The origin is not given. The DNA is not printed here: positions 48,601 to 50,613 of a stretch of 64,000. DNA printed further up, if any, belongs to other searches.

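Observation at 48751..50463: Cyclic-nucleotide-binding domains fused to a four-cluster Fe-S electron-transfer module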

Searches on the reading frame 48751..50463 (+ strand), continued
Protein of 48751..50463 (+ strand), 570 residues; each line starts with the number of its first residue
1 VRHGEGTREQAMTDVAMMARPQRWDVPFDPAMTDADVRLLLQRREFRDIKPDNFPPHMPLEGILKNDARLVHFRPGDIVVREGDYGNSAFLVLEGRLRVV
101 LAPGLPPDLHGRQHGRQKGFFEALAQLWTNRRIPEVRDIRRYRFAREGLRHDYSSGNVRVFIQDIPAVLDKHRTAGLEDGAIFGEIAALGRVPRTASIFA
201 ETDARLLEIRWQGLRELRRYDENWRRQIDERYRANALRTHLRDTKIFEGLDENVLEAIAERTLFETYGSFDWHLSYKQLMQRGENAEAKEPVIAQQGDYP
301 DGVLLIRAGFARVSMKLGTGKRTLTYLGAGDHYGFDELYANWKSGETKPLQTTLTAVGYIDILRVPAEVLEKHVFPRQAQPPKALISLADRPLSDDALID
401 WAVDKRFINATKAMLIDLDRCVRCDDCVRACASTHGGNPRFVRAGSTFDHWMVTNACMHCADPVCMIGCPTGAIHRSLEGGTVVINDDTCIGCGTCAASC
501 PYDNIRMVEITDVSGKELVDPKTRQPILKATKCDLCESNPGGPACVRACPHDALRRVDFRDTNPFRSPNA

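Call 8: find_homologous_proteins(query=window:48784-50463:+, max_evalue=0.00001)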
Query window:48784-50463:+ (559 aa): 4837 proteins with E <= 0.00001 among 8000 candidates; the best 120 are listed.
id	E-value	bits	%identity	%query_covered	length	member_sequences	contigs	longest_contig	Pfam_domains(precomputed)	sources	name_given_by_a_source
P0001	0.0e+0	1318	100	100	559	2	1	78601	PF14697.12,PF12797.13,PF12837.13,PF13247.12,PF00037.33,PF13484.12,PF12838.13,PF25160.2,PF00027.36,PF13237.12,PF13187.12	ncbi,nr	ncbi:MAG: cyclic nucleotide-binding domain-containing protein [Proteobacteria bacterium]|nr:cyclic n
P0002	3.1e-270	915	69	99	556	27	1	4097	PF14697.12,PF12797.13,PF12837.13,PF13247.12,PF00037.33,PF13484.12,PF12838.13,PF00027.36,PF13237.12,PF13187.12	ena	-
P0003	2.2e-264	896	69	99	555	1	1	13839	PF14697.12,PF12797.13,PF12837.13,PF13247.12,PF00037.33,PF12838.13,PF25160.2,PF00027.36,PF13237.12,PF13187.12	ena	-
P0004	4.8e-264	895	69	99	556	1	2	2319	PF14697.12,PF12797.13,PF12837.13,PF13247.12,PF00037.33,PF12838.13,PF25160.2,PF00027.36,PF13237.12,PF13187.12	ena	-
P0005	5.0e-264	895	68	99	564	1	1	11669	PF14697.12,PF12797.13,PF12837.13,PF13247.12,PF00037.33,PF13484.12,PF12838.13,PF25160.2,PF00027.36,PF13237.12,PF13187.12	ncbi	-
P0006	1.3e-263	894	68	99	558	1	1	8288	PF14697.12,PF12797.13,PF12837.13,PF13247.12,PF00037.33,PF12838.13,PF00027.36,PF13237.12,PF13187.12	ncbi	-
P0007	2.7e-263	892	70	96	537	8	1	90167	PF14697.12,PF12797.13,PF12837.13,PF13247.12,PF00037.33,PF12838.13,PF25160.2,PF00027.36,PF13237.12,PF13187.12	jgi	-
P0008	4.3e-263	892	69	100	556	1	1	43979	PF14697.12,PF12797.13,PF12837.13,PF13247.12,PF00037.33,PF12838.13,PF25160.2,PF00027.36,PF13237.12,PF13187.12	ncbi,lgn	-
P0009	1.7e-262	890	68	97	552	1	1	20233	PF12797.13,PF12837.13,PF13247.12,PF00037.33,PF12838.13,PF00027.36,PF13237.12,PF13187.12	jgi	jgi:Fe-S-cluster-containing dehydrogenase component/CRP-like cAMP-binding protein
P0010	2.2e-262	890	69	98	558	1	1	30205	PF14697.12,PF12797.13,PF12837.13,PF13247.12,PF00037.33,PF12838.13,PF00027.36,PF13237.12,PF13187.12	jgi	jgi:Fe-S-cluster-containing dehydrogenase component/CRP-like cAMP-binding protein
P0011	3.1e-262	889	68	97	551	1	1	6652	PF14697.12,PF12797.13,PF12837.13,PF13247.12,PF00037.33,PF12838.13,PF25160.2,PF00027.36,PF13237.12,PF13187.12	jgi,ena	-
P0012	6.8e-262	888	67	100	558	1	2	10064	PF14697.12,PF12797.13,PF12837.13,PF13247.12,PF00037.33,PF13484.12,PF12838.13,PF00027.36,PF13237.12,PF13187.12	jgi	-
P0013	2.6e-261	886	68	98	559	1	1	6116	PF14697.12,PF12797.13,PF12837.13,PF13247.12,PF00037.33,PF13484.12,PF12838.13,PF00027.36,PF13237.12,PF13187.12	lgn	-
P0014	3.2e-261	886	68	98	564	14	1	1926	PF14697.12,PF12797.13,PF12837.13,PF13247.12,PF00037.33,PF12838.13,PF00027.36,PF13237.12,PF13187.12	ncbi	-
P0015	3.4e-261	886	69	98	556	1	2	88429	PF14697.12,PF12797.13,PF12837.13,PF13247.12,PF00037.33,PF12838.13,PF00027.36,PF13237.12,PF13187.12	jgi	jgi:Fe-S-cluster-containing dehydrogenase component/CRP-like cAMP-binding protein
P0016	1.5e-260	883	68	99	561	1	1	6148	PF12797.13,PF12837.13,PF13247.12,PF00037.33,PF12838.13,PF00027.36,PF13237.12,PF13187.12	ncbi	-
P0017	3.4e-260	882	68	99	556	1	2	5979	PF14697.12,PF12797.13,PF12837.13,PF13247.12,PF00037.33,PF12838.13,PF25160.2,PF00027.36,PF13237.12,PF13187.12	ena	-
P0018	7.7e-260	881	66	97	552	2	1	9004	PF12797.13,PF12837.13,PF13247.12,PF00037.33,PF12838.13,PF00027.36,PF13237.12,PF13187.12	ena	-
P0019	8.3e-260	881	68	98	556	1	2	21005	PF14697.12,PF12797.13,PF12837.13,PF13247.12,PF00037.33,PF12838.13,PF00027.36,PF13237.12,PF13187.12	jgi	jgi:Fe-S-cluster-containing dehydrogenase component/CRP-like cAMP-binding protein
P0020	8.9e-260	881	67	99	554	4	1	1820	PF14697.12,PF12797.13,PF12837.13,PF13247.12,PF00037.33,PF12838.13,PF00027.36,PF13237.12,PF13187.12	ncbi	-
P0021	2.3e-259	880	68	99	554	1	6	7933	PF14697.12,PF12797.13,PF12837.13,PF13247.12,PF00037.33,PF12838.13,PF00027.36,PF13237.12,PF13187.12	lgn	-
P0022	2.5e-259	879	67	99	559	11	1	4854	PF14697.12,PF12797.13,PF12837.13,PF13247.12,PF00037.33,PF12838.13,PF00027.36,PF13237.12,PF13187.12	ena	-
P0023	1.2e-258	877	67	99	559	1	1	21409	PF12797.13,PF12837.13,PF13247.12,PF00037.33,PF12838.13,PF00027.36,PF13237.12,PF13187.12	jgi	jgi:Fe-S-cluster-containing dehydrogenase component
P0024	1.7e-258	877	66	98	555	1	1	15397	PF14697.12,PF12797.13,PF12837.13,PF13247.12,PF00037.33,PF12838.13,PF00027.36,PF13237.12,PF13187.12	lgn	-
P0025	2.1e-258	876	66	99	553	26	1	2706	PF14697.12,PF12797.13,PF12837.13,PF13247.12,PF00037.33,PF12838.13,PF00027.36,PF13237.12,PF13187.12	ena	-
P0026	2.2e-258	876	65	99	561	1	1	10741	PF14697.12,PF12797.13,PF12837.13,PF13247.12,PF00037.33,PF13484.12,PF12838.13,PF25160.2,PF00027.36,PF13237.12,PF13187.12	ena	-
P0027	4.2e-258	875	66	98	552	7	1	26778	PF14697.12,PF12797.13,PF12837.13,PF13247.12,PF00037.33,PF13484.12,PF12838.13,PF25160.2,PF00027.36,PF13237.12,PF13187.12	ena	-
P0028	6.5e-258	875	66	99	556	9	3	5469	PF14697.12,PF12797.13,PF12837.13,PF13247.12,PF00037.33,PF13484.12,PF12838.13,PF25160.2,PF00027.36,PF13237.12,PF13187.12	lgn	-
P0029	7.0e-258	875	65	99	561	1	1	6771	PF14697.12,PF12797.13,PF12837.13,PF13247.12,PF00037.33,PF13484.12,PF12838.13,PF25160.2,PF00027.36,PF13237.12,PF13187.12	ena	-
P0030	1.3e-257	874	68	98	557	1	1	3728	PF14697.12,PF12797.13,PF12837.13,PF13247.12,PF00037.33,PF12838.13,PF00027.36,PF13237.12,PF13187.12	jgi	jgi:Fe-S-cluster-containing dehydrogenase component/CRP-like cAMP-binding protein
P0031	1.7e-257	873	67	98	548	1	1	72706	PF14697.12,PF12797.13,PF12837.13,PF13247.12,PF00037.33,PF12838.13,PF25160.2,PF00027.36,PF13237.12,PF13187.12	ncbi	-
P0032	2.3e-257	873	67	98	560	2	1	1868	PF12797.13,PF12837.13,PF13247.12,PF00037.33,PF12838.13,PF00027.36,PF13237.12,PF13187.12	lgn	-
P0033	3.4e-257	872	67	99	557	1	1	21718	PF12797.13,PF12837.13,PF13247.12,PF00037.33,PF12838.13,PF00027.36,PF13237.12,PF13187.12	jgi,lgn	jgi:Fe-S-cluster-containing dehydrogenase component/CRP-like cAMP-binding protein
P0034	5.2e-257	872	68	98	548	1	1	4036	PF14697.12,PF12797.13,PF12837.13,PF13247.12,PF00037.33,PF12838.13,PF00027.36,PF13237.12,PF13187.12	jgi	jgi:Fe-S-cluster-containing dehydrogenase component/CRP-like cAMP-binding protein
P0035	9.1e-257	871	67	98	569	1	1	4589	PF12797.13,PF12837.13,PF13247.12,PF00037.33,PF12838.13,PF00027.36,PF13237.12,PF13187.12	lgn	-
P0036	1.3e-256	870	68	98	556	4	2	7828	PF14697.12,PF12797.13,PF12837.13,PF13247.12,PF00037.33,PF12838.13,PF00027.36,PF13237.12,PF13187.12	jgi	jgi:Fe-S-cluster-containing dehydrogenase component/CRP-like cAMP-binding protein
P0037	1.5e-256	870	67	98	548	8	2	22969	PF12797.13,PF12837.13,PF13247.12,PF00037.33,PF12838.13,PF00027.36,PF13237.12,PF13187.12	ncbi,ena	-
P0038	3.0e-256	869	66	98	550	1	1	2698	PF12797.13,PF12837.13,PF13247.12,PF00037.33,PF12838.13,PF00027.36,PF13237.12,PF13187.12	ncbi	-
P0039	4.0e-256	869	67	98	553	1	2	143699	PF12797.13,PF12837.13,PF13247.12,PF00037.33,PF12838.13,PF00027.36,PF13237.12,PF13187.12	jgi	jgi:Fe-S-cluster-containing dehydrogenase component/CRP-like cAMP-binding protein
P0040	4.5e-256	869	67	98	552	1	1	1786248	PF14697.12,PF12797.13,PF12837.13,PF13247.12,PF00037.33,PF13484.12,PF12838.13,PF25160.2,PF00027.36,PF13237.12,PF13187.12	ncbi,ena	-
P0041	4.7e-256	869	65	99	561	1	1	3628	PF14697.12,PF12797.13,PF12837.13,PF13247.12,PF00037.33,PF13484.12,PF12838.13,PF25160.2,PF00027.36,PF13237.12,PF13187.12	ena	-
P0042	6.2e-256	868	65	99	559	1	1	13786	PF14697.12,PF12797.13,PF12837.13,PF13247.12,PF00037.33,PF13484.12,PF12838.13,PF25160.2,PF00027.36,PF13237.12,PF13187.12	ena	-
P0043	9.2e-256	868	67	98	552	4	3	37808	PF14697.12,PF12797.13,PF12837.13,PF13247.12,PF00037.33,PF12838.13,PF25160.2,PF00027.36,PF13237.12,PF13187.12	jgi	jgi:Fe-S-cluster-containing dehydrogenase component/CRP-like cAMP-binding protein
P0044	1.3e-255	867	68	98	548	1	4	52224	PF14697.12,PF12797.13,PF12837.13,PF13247.12,PF00037.33,PF12838.13,PF00027.36,PF13237.12,PF13187.12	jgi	jgi:Fe-S-cluster-containing dehydrogenase component/CRP-like cAMP-binding protein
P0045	1.5e-255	867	66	99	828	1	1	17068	PF14697.12,PF12797.13,PF12837.13,PF13247.12,PF00037.33,PF12838.13,PF00027.36,PF13237.12,PF13187.12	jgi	jgi:Fe-S-cluster-containing dehydrogenase component/CRP-like cAMP-binding protein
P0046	1.6e-255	867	67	99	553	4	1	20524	PF14697.12,PF12797.13,PF12837.13,PF13247.12,PF00037.33,PF12838.13,PF00027.36,PF13237.12,PF13187.12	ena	-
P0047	1.8e-255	867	67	98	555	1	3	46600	PF14697.12,PF12797.13,PF12837.13,PF13247.12,PF00037.33,PF12838.13,PF00027.36,PF13237.12,PF13183.12,PF13187.12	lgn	-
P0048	1.9e-255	867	66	99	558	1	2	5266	PF14697.12,PF12797.13,PF12837.13,PF13247.12,PF00037.33,PF13484.12,PF12838.13,PF25160.2,PF00027.36,PF13237.12,PF13187.12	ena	-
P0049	2.4e-255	866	66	99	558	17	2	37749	PF12797.13,PF12837.13,PF13247.12,PF00037.33,PF12838.13,PF00027.36,PF13237.12,PF13187.12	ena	-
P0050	3.8e-255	866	66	98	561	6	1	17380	PF12797.13,PF12837.13,PF13247.12,PF00037.33,PF12838.13,PF00027.36,PF13237.12,PF13187.12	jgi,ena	-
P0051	5.7e-255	865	66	99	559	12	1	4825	PF12797.13,PF12837.13,PF13247.12,PF12838.13,PF00027.36,PF13237.12,PF13187.12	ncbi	-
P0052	9.5e-255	864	66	99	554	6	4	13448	PF12797.13,PF12837.13,PF13247.12,PF00037.33,PF12838.13,PF00027.36,PF13237.12,PF13187.12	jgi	-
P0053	1.3e-254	864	65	99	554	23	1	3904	PF14697.12,PF12797.13,PF12837.13,PF13247.12,PF00037.33,PF12838.13,PF25160.2,PF00027.36,PF13237.12,PF13187.12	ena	-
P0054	2.3e-254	863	66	99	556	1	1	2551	PF12797.13,PF12837.13,PF13247.12,PF00037.33,PF12838.13,PF00027.36,PF13237.12,PF13187.12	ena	-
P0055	2.6e-254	863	66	98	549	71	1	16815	PF12797.13,PF12837.13,PF13247.12,PF00037.33,PF12838.13,PF00027.36,PF13237.12,PF13187.12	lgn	-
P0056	2.7e-254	863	66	98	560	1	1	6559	PF14697.12,PF12797.13,PF12837.13,PF13247.12,PF00037.33,PF12838.13,PF00027.36,PF13237.12,PF13187.12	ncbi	-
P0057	3.6e-254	862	66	98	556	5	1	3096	PF14697.12,PF12797.13,PF12837.13,PF13247.12,PF00037.33,PF12838.13,PF25160.2,PF00027.36,PF13237.12,PF13187.12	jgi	jgi:Fe-S-cluster-containing dehydrogenase component/CRP-like cAMP-binding protein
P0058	4.4e-254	862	67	98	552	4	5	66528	PF12797.13,PF12837.13,PF13247.12,PF00037.33,PF12838.13,PF00027.36,PF13237.12,PF13187.12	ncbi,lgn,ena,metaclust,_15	metaclust:\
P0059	4.7e-254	862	66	98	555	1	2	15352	PF12797.13,PF12837.13,PF13247.12,PF00037.33,PF12838.13,PF00027.36,PF13237.12,PF13187.12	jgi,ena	-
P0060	9.6e-254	861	65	99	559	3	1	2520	PF12797.13,PF12837.13,PF13247.12,PF00037.33,PF12838.13,PF00027.36,PF13237.12,PF13187.12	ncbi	-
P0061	1.7e-253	860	66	97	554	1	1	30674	PF12797.13,PF12837.13,PF13247.12,PF00037.33,PF12838.13,PF00027.36,PF13237.12,PF13187.12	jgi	jgi:Fe-S-cluster-containing dehydrogenase component/CRP-like cAMP-binding protein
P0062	1.8e-253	860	65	99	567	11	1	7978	PF14697.12,PF12797.13,PF12837.13,PF13247.12,PF00037.33,PF13484.12,PF12838.13,PF25160.2,PF00027.36,PF13237.12,PF13187.12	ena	-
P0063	2.8e-253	859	65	100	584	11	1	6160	PF14697.12,PF12797.13,PF12837.13,PF13247.12,PF00037.33,PF13484.12,PF12838.13,PF00027.36,PF13237.12,PF13187.12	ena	-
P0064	3.1e-253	859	65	99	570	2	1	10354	PF14697.12,PF12797.13,PF12837.13,PF13247.12,PF00037.33,PF12838.13,PF25160.2,PF00027.36,PF13237.12,PF13187.12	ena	-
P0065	5.0e-253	859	67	99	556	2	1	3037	PF14697.12,PF12797.13,PF12837.13,PF13247.12,PF00037.33,PF13484.12,PF12838.13,PF25160.2,PF00027.36,PF13237.12,PF13187.12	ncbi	-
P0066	5.3e-253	859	66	99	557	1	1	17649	PF12797.13,PF12837.13,PF13247.12,PF00037.33,PF12838.13,PF00027.36,PF13237.12,PF13187.12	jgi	-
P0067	1.2e-252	857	63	99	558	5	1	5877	PF12797.13,PF12837.13,PF13247.12,PF00037.33,PF12838.13,PF00027.36,PF13237.12,PF13187.12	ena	-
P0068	3.0e-252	856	65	99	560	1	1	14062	PF14697.12,PF12797.13,PF12837.13,PF13247.12,PF00037.33,PF13484.12,PF12838.13,PF00027.36,PF13237.12,PF13187.12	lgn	-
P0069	3.4e-252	856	65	99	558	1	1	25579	PF14697.12,PF12797.13,PF12837.13,PF13247.12,PF00037.33,PF12838.13,PF25160.2,PF00027.36,PF13237.12,PF13187.12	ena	-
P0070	4.4e-252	855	66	98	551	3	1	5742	PF14697.12,PF12797.13,PF12837.13,PF13247.12,PF00037.33,PF12838.13,PF25160.2,PF00027.36,PF13237.12,PF13187.12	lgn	-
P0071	6.0e-252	855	66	98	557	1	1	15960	PF12797.13,PF12837.13,PF13247.12,PF00037.33,PF12838.13,PF00027.36,PF13237.12,PF13187.12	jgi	jgi:Fe-S-cluster-containing dehydrogenase component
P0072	6.7e-252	855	66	98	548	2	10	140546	PF14697.12,PF12797.13,PF12837.13,PF13247.12,PF00037.33,PF12838.13,PF00027.36,PF13237.12,PF13187.12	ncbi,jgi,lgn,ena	-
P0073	1.5e-251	854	65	98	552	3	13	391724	PF14697.12,PF12797.13,PF12837.13,PF13247.12,PF00037.33,PF13484.12,PF12838.13,PF25160.2,PF00027.36,PF13237.12,PF13187.12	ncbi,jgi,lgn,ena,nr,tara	ncbi:MAG: hypothetical protein CMM30_01180 [Rhodospirillaceae bacterium]|nr:hypothetical protein [Rh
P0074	1.5e-251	854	65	99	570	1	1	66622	PF14697.12,PF12797.13,PF12837.13,PF13247.12,PF00037.33,PF12838.13,PF25160.2,PF00027.36,PF13237.12,PF13187.12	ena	-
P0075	1.6e-251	854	65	98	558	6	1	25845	PF14697.12,PF12797.13,PF12837.13,PF13247.12,PF00037.33,PF13484.12,PF12838.13,PF00027.36,PF13237.12,PF13187.12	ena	-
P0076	1.6e-251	854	65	98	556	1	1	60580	PF14697.12,PF12797.13,PF12837.13,PF13247.12,PF00037.33,PF12838.13,PF00027.36,PF13237.12,PF13187.12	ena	-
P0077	1.7e-251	854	66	97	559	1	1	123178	PF14697.12,PF12797.13,PF12837.13,PF13247.12,PF00037.33,PF13484.12,PF12838.13,PF00027.36,PF13237.12,PF13187.12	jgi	jgi:Fe-S-cluster-containing dehydrogenase component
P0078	3.2e-251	853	66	98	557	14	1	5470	PF12797.13,PF12837.13,PF13247.12,PF12838.13,PF00027.36,PF13237.12,PF13187.12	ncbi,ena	-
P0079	7.0e-251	852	65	99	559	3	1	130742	PF14697.12,PF12797.13,PF12837.13,PF13247.12,PF00037.33,PF12838.13,PF25160.2,PF00027.36,PF13237.12,PF13187.12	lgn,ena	-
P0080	7.3e-251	851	67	97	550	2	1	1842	PF14697.12,PF12797.13,PF12837.13,PF13247.12,PF00037.33,PF12838.13,PF00027.36,PF13237.12,PF13187.12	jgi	jgi:Fe-S-cluster-containing dehydrogenase component/CRP-like cAMP-binding protein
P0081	1.4e-250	851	65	100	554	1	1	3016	PF14697.12,PF12797.13,PF12837.13,PF13247.12,PF00037.33,PF13484.12,PF12838.13,PF25160.2,PF00027.36,PF13237.12,PF13187.12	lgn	-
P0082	1.4e-250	851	66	99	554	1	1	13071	PF14697.12,PF12797.13,PF12837.13,PF13247.12,PF00037.33,PF12838.13,PF25160.2,PF00027.36,PF13237.12,PF13187.12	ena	-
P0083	1.5e-250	850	66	99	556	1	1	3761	PF14697.12,PF12797.13,PF12837.13,PF13247.12,PF00037.33,PF12838.13,PF00027.36,PF13237.12,PF13187.12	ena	-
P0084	1.6e-250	850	66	99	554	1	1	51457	PF14697.12,PF12797.13,PF12837.13,PF13247.12,PF00037.33,PF12838.13,PF25160.2,PF00027.36,PF13237.12,PF13187.12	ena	-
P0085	2.7e-250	850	65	100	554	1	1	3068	PF14697.12,PF12797.13,PF12837.13,PF13247.12,PF00037.33,PF13484.12,PF12838.13,PF25160.2,PF00027.36,PF13237.12,PF13187.12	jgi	jgi:Fe-S-cluster-containing dehydrogenase component/CRP-like cAMP-binding protein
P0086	3.4e-250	849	66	99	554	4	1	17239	PF14697.12,PF12797.13,PF12837.13,PF13247.12,PF00037.33,PF12838.13,PF25160.2,PF00027.36,PF13237.12,PF13187.12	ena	-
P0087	3.7e-250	849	65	99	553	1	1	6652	PF14697.12,PF12797.13,PF12837.13,PF13247.12,PF00037.33,PF12838.13,PF00027.36,PF13237.12,PF13187.12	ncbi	-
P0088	4.9e-250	849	65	99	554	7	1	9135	PF14697.12,PF12797.13,PF12837.13,PF13247.12,PF00037.33,PF13484.12,PF12838.13,PF25160.2,PF00027.36,PF13237.12,PF13187.12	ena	-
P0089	5.8e-250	849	64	98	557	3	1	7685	PF14697.12,PF12797.13,PF12837.13,PF13247.12,PF00037.33,PF12838.13,PF00027.36,PF13237.12,PF13187.12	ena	-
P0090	6.1e-250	848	65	98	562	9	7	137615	PF14697.12,PF12797.13,PF12837.13,PF13247.12,PF00037.33,PF13484.12,PF12838.13,PF00027.36,PF13237.12,PF13187.12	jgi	-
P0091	7.8e-250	848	64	97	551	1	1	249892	PF14697.12,PF12797.13,PF12837.13,PF13247.12,PF00037.33,PF13484.12,PF12838.13,PF25160.2,PF00027.36,PF13237.12,PF13187.12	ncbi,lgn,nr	ncbi:MAG: cyclic nucleotide-binding domain-containing protein [Candidatus Omnitrophota bacterium]|nr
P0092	7.8e-250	848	65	98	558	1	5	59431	PF14697.12,PF12797.13,PF12837.13,PF13247.12,PF00037.33,PF12838.13,PF00027.36,PF13237.12,PF13187.12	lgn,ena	-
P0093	8.5e-250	848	65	99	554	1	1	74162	PF14697.12,PF12797.13,PF12837.13,PF13247.12,PF00037.33,PF12838.13,PF25160.2,PF00027.36,PF13237.12,PF13187.12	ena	-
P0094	1.2e-249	847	65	98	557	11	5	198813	PF12797.13,PF12837.13,PF13247.12,PF13484.12,PF12838.13,PF00027.36,PF13237.12,PF13187.12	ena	-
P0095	1.3e-249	847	65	98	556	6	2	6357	PF14697.12,PF12797.13,PF12837.13,PF13247.12,PF00037.33,PF12838.13,PF00027.36,PF13237.12,PF13187.12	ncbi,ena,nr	ncbi:MAG: hypothetical protein CMO26_23505 [Thiotrichales bacterium]|nr:hypothetical protein [Thiotr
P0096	1.4e-249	847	63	98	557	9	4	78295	PF12797.13,PF12837.13,PF13247.12,PF00037.33,PF12838.13,PF00027.36,PF13237.12,PF13187.12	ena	-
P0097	2.6e-249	846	65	98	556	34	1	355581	PF14697.12,PF12797.13,PF12837.13,PF13247.12,PF00037.33,PF12838.13,PF00027.36,PF13237.12,PF13187.12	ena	-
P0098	2.6e-249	846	65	98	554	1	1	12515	PF14697.12,PF12797.13,PF12837.13,PF13247.12,PF00037.33,PF13484.12,PF12838.13,PF00027.36,PF13237.12,PF13187.12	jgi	jgi:Fe-S-cluster-containing dehydrogenase component/CRP-like cAMP-binding protein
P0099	2.8e-249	846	66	98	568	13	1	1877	PF12797.13,PF12837.13,PF13247.12,PF00037.33,PF12838.13,PF00027.36,PF13237.12,PF13187.12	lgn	-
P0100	3.8e-249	846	66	98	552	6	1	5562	PF14697.12,PF12797.13,PF12837.13,PF13247.12,PF00037.33,PF12838.13,PF00027.36,PF13237.12,PF13187.12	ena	-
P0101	6.5e-249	845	65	98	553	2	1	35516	PF12797.13,PF12837.13,PF13247.12,PF00037.33,PF12838.13,PF25160.2,PF00027.36,PF13237.12,PF13187.12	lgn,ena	-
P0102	7.9e-249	845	64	98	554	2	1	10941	PF14697.12,PF12797.13,PF12837.13,PF13247.12,PF00037.33,PF13484.12,PF12838.13,PF00027.36,PF13237.12,PF13187.12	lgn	-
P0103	8.0e-249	845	65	99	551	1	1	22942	PF12797.13,PF12837.13,PF13247.12,PF00037.33,PF12838.13,PF00027.36,PF13237.12,PF13187.12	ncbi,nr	ncbi:MAG: cyclic nucleotide-binding domain-containing protein [Verrucomicrobia bacterium]|nr:cyclic 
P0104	1.1e-248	844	65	98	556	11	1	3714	PF14697.12,PF12797.13,PF12837.13,PF13247.12,PF00037.33,PF13484.12,PF12838.13,PF25160.2,PF00027.36,PF13237.12,PF13187.12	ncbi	-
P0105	1.5e-248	844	67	93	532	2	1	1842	PF12797.13,PF12837.13,PF13247.12,PF00037.33,PF12838.13,PF00027.36,PF13237.12,PF13187.12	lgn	-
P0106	2.1e-248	843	64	98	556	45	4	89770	PF12797.13,PF12837.13,PF13247.12,PF12838.13,PF00027.36,PF13237.12,PF13187.12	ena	-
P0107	2.5e-248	843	65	98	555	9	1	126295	PF12797.13,PF12837.13,PF13247.12,PF00037.33,PF12838.13,PF13534.12,PF00027.36,PF13237.12,PF13187.12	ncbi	-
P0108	3.6e-248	843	66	98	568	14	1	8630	PF12797.13,PF12837.13,PF13247.12,PF00037.33,PF12838.13,PF00027.36,PF13237.12,PF13187.12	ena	-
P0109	4.1e-248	842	64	98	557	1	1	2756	PF14697.12,PF12797.13,PF12837.13,PF13247.12,PF00037.33,PF12838.13,PF00027.36,PF13237.12,PF13187.12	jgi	jgi:Fe-S-cluster-containing dehydrogenase component/CRP-like cAMP-binding protein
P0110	1.2e-247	841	67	95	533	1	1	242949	PF14697.12,PF12797.13,PF12837.13,PF13247.12,PF00037.33,PF12838.13,PF00027.36,PF13237.12,PF13187.12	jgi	jgi:Fe-S-cluster-containing dehydrogenase component/CRP-like cAMP-binding protein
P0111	1.2e-247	841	64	98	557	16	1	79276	PF12797.13,PF12837.13,PF13247.12,PF00037.33,PF13484.12,PF12838.13,PF00027.36,PF13237.12,PF13187.12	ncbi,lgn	ncbi:MAG: 4Fe-4S dicluster domain-containing protein [Rhodospirillales bacterium]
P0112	1.6e-247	840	64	99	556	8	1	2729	PF12797.13,PF12837.13,PF13247.12,PF00037.33,PF12838.13,PF00027.36,PF13237.12,PF13187.12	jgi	jgi:Fe-S-cluster-containing dehydrogenase component/CRP-like cAMP-binding protein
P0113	2.9e-247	840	64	98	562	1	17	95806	PF14697.12,PF12797.13,PF12837.13,PF13247.12,PF00037.33,PF13484.12,PF12838.13,PF00027.36,PF13237.12,PF13187.12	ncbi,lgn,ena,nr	ncbi:MAG: 4Fe-4S dicluster domain-containing protein [Alphaproteobacteria bacterium]|nr:4Fe-4S diclu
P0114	4.5e-247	839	65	97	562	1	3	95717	PF14697.12,PF12797.13,PF12837.13,PF13247.12,PF00037.33,PF13484.12,PF12838.13,PF00027.36,PF13237.12,PF13187.12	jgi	jgi:Fe-S-cluster-containing dehydrogenase component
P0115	4.8e-247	839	65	98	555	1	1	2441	PF12797.13,PF12837.13,PF13247.12,PF00037.33,PF12838.13,PF00027.36,PF13237.12,PF13187.12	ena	-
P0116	6.3e-247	838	65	97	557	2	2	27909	PF14697.12,PF12797.13,PF12837.13,PF13247.12,PF00037.33,PF12838.13,PF25160.2,PF00027.36,PF13237.12,PF13187.12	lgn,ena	-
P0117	7.0e-247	838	64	98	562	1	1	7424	PF14697.12,PF12797.13,PF12837.13,PF13247.12,PF00037.33,PF13484.12,PF12838.13,PF00027.36,PF13237.12,PF13187.12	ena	-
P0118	7.8e-247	838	65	100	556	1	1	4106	PF14697.12,PF12797.13,PF12837.13,PF13247.12,PF00037.33,PF12838.13,PF00027.36,PF13237.12,PF13187.12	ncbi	ncbi:MAG: cyclic nucleotide-binding domain-containing protein [Alphaproteobacteria bacterium]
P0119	1.3e-246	837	65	98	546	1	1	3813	PF14697.12,PF12797.13,PF12837.13,PF13247.12,PF00037.33,PF12838.13,PF00027.36,PF13237.12,PF13187.12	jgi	-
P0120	1.3e-246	837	64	98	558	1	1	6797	PF12797.13,PF12837.13,PF13247.12,PF00037.33,PF12838.13,PF25160.2,PF00027.36,PF13237.12,PF13187.12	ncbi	-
